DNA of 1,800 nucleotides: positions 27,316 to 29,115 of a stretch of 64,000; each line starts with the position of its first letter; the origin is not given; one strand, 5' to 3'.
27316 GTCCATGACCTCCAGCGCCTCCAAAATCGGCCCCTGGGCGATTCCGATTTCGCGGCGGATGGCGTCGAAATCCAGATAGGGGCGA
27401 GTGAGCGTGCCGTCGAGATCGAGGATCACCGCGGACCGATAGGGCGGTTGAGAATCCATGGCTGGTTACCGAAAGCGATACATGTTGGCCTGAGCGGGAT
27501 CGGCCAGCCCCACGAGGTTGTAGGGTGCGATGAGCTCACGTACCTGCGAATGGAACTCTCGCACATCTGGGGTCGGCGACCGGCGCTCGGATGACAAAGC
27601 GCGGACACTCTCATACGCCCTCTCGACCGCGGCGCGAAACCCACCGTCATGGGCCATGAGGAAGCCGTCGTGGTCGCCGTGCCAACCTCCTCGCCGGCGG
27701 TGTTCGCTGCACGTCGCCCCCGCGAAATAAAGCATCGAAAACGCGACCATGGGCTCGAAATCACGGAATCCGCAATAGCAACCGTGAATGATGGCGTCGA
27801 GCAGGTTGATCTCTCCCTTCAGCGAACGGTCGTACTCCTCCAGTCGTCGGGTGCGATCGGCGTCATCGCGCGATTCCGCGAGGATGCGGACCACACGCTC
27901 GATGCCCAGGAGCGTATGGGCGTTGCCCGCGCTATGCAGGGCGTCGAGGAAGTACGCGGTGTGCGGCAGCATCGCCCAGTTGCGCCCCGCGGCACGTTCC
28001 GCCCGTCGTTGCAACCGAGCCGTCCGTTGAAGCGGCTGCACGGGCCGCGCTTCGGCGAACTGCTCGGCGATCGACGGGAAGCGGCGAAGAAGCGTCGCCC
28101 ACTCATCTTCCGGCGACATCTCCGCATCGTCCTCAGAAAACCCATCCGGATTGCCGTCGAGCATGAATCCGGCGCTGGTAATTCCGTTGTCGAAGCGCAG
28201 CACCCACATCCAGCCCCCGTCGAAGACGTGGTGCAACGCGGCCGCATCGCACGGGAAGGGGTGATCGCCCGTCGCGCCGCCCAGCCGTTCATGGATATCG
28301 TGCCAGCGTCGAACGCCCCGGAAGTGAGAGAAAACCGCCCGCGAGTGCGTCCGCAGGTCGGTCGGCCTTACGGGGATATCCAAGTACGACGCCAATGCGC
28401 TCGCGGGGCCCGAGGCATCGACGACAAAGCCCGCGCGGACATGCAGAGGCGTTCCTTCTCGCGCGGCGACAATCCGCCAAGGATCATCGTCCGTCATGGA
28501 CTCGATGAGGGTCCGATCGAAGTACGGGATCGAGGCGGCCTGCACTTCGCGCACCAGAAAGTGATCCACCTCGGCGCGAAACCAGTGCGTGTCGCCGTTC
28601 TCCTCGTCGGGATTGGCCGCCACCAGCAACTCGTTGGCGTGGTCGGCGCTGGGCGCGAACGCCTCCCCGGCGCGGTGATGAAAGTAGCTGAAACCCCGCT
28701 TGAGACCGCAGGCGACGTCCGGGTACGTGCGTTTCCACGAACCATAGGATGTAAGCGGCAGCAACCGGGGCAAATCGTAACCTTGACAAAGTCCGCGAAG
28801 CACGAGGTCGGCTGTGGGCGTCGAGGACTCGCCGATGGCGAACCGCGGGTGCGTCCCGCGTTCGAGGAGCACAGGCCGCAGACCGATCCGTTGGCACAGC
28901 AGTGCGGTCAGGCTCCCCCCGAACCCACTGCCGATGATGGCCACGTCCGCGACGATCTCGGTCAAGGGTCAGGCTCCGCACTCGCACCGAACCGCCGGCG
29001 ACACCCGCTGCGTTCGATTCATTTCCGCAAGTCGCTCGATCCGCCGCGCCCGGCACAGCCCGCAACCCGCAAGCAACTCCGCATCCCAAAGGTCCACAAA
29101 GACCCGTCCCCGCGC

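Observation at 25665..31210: Tightly packed six-gene operon: AsnB-like ATP-pyrophosphatase (no glutaminase Cys) - radical SAM - halogenase-like flavoprotein - HAD phosphatase - SDR - zinc-ribbon protein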

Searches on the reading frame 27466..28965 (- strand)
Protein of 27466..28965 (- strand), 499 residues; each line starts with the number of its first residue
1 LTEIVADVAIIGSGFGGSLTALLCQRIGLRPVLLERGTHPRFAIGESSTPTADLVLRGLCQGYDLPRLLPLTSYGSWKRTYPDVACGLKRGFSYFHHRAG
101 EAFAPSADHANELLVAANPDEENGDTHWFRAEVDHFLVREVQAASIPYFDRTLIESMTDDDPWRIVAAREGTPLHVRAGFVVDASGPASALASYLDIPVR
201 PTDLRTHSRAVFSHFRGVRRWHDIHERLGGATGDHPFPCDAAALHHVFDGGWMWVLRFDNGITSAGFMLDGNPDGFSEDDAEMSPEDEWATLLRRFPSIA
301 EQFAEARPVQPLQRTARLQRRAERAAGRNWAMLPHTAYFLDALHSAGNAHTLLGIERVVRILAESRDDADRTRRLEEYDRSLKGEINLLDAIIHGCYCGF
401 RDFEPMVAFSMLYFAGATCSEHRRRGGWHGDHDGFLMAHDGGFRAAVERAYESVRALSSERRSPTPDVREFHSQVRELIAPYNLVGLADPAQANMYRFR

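Call 3: search_protein_families(library=pfam, proteins=[window:27466-28965:-], max_evalue=0.01)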
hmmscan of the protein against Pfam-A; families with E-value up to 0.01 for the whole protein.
window:27466-28965:- (499 aa): 6 families
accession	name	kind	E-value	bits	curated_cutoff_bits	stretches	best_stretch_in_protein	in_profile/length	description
PF01266.30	DAO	-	1.9e-07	31.4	27.9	1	7-211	1-224/353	FAD dependent oxidoreductase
PF04820.20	Trp_halogenase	-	5.6e-07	29.2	21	0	132-397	159-386/458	Tryptophan halogenase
PF01494.25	FAD_binding_3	-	0.00056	19.7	22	0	6-37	2-33/349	FAD binding domain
PF13450.12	NAD_binding_8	-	0.00071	20.3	21.9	1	10-41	1-32/68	NAD(P)-binding Rossmann-like domain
PF00890.30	FAD_binding_2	-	0.0031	17.2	20.4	0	7-39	1-33/414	FAD binding domain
PF12831.13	FAD_oxidored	-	0.0032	17.3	27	0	7-38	1-32/416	FAD dependent oxidoreductase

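Call 4: search_protein_families(library=ncbifam, proteins=[window:27466-28965:-], max_evalue=0.01)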
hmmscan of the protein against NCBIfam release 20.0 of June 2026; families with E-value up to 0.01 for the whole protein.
window:27466-28965:- (499 aa): 6 families
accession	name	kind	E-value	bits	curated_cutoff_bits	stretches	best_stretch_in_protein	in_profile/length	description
NF049967.1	QhpG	equivalog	5.1e-15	55.3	240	1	120-349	74-273/423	flavin-dependent monooxygenase QhpG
NF033113.0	halo_ClmS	equivalog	2.8e-14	52.5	900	2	130-310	106-269/570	chloramphenicol-biosynthetic FADH2-dependent halogenase CmlS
TIGR02032.1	GG-red-SF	subfamily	1.6e-10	41.2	158.8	1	129-214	89-174/297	geranylgeranyl reductase family protein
NF038174.1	maturase_GoxB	equivalog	4.7e-10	39.1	400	1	7-59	2-54/358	glycine oxidase maturase GoxB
NF038171.1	maturase_LodB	equivalog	5.6e-06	25.7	400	0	130-203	99-175/361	lysine-epsilon-oxidase maturase LodB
NF041385.1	Dggglyphlred_Halo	equivalog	0.0015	17.1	700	1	131-211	95-170/405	digeranylgeranylglycerophospholipid reductase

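Call 21: search_solved_structures(query=window:27466-28965:-, max_evalue=1, show_alignments=1)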
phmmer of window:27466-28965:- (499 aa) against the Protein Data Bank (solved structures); distinct sequences matched with E-value up to 1: 20.
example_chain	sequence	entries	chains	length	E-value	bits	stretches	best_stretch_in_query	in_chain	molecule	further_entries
7xgb_A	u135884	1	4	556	1.2e-46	162.4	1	7-403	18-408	Tetracycline 7-halogenase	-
7v0b_A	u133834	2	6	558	1.2e-46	162.4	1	7-403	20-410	Tetracycline 7-halogenase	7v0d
6bzt_A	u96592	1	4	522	6e-44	153.5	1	7-420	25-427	Halogenase PltM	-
6bza_A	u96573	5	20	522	7.7e-44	153.1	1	7-420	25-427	Halogenase PltM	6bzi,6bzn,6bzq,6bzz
5buk_A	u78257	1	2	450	1.5e-13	53.2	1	6-387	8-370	FADH2-dependent halogenase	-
3nix_A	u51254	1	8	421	3e-11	45.6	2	170-349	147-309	Flavoprotein/dehydrogenase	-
5bul_A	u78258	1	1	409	3.2e-10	42.2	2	7-64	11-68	flavin-dependent halogenase triple mutant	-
5bva_A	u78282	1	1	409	5.4e-10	41.5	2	7-64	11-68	flavin-dependent halogenase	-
3i3l_A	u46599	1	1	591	7e-09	37.8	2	130-275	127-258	Alkylhalidase CmlS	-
8gu0_A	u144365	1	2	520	1.5e-08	36.8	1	7-369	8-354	Non-heme halogenase radH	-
8zop_A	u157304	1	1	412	1.6e-08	36.7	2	178-393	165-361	Halogenase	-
5dbj_E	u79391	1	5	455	2.5e-07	32.7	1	6-352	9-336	FADH2-dependent halogenase PltA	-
7fco_A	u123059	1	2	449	1.9e-06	29.8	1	7-381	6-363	ChlB4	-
3e1t_A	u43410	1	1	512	5.6e-06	28.2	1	5-347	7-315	Halogenase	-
3w3a_H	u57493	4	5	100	0.053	15.1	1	26-73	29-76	V-type ATP synthase subunit F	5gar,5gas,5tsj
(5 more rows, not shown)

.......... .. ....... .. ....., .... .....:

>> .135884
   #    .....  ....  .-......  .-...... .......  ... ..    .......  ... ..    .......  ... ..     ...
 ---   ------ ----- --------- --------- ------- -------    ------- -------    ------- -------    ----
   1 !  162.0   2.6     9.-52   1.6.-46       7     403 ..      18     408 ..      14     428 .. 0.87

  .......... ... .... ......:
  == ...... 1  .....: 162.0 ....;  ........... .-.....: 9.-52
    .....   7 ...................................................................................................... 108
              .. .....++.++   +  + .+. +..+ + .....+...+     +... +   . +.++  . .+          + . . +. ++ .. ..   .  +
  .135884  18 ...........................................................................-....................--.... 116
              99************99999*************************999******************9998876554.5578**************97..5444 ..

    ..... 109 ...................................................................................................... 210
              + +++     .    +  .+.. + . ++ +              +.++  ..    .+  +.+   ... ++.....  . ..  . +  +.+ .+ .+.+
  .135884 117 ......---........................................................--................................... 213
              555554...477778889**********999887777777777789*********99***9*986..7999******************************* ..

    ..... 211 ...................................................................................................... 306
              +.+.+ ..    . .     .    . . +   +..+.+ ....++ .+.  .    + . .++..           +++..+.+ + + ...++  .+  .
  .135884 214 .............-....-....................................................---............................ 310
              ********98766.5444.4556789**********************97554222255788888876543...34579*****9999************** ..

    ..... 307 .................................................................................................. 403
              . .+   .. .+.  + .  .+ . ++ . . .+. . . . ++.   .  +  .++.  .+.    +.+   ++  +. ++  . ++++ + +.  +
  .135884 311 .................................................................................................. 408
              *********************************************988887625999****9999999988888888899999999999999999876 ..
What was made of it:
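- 27466..28965 (-): Flavin-dependent halogenase-family protein (FDH-like), 499 aa, 3 nt after the radical SAM gene. phmmer against PDB sequences: CtcP tetracycline 7-halogenase 1.2e-46 and PltM 6e-44 (call 21).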

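Call 67: search_protein_families(library=padloc, proteins=[window:27466-28965:-], max_evalue=0.001)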
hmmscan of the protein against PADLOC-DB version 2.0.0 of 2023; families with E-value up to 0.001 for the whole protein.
window:27466-28965:- (499 aa): 0 families
